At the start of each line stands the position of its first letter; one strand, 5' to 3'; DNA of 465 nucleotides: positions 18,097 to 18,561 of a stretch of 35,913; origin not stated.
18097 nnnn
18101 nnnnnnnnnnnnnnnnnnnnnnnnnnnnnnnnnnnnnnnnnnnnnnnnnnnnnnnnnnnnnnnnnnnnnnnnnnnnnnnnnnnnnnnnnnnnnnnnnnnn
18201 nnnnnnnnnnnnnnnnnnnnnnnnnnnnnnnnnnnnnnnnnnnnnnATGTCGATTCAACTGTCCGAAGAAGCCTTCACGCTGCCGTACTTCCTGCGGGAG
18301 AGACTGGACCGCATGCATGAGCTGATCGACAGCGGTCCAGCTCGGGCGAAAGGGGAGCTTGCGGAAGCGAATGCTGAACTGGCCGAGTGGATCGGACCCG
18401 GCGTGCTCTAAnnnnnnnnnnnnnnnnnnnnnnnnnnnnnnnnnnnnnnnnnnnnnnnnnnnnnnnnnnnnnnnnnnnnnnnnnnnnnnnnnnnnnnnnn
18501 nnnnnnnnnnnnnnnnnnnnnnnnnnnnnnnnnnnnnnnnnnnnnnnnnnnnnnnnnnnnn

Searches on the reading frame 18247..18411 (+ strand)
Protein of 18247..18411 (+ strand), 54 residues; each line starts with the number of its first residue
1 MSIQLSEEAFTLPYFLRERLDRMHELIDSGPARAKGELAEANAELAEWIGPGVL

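Call 20: search_protein_families(library=ncbifam, proteins=[window:18247-18411:+], max_evalue=0.01)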
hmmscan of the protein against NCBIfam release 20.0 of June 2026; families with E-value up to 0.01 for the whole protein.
window:18247-18411:+ (54 aa): 0 families

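Call 29: search_protein_families(library=phrogs, proteins=[window:18247-18411:+], max_evalue=0.01)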
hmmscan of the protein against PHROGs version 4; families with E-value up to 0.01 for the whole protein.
window:18247-18411:+ (54 aa): 0 families

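Call 35: find_encoding_contigs(protein=window:18247-18411:+, flank=10000, max_places=10)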
Protein window:18247-18411:+ (54 aa): 1 contig read that carries it; 1 place shown.
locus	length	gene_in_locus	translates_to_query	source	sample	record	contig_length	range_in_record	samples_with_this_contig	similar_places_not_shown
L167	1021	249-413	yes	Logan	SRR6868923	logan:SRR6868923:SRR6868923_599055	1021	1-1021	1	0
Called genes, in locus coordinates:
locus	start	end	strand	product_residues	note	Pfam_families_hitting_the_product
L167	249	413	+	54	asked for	-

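Call 58: find_homologous_proteins(query=window:18247-18411:+, max_evalue=0.01)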
Query window:18247-18411:+ (54 aa): 1 proteins with E <= 0.01 among 1 candidates.
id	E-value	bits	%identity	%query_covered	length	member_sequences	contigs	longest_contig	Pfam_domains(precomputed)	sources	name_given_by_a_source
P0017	2.8e-27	110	100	100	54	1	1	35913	-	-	-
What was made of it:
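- Tried and rejected: The 54-aa ORF in M has no homologues (call 58).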
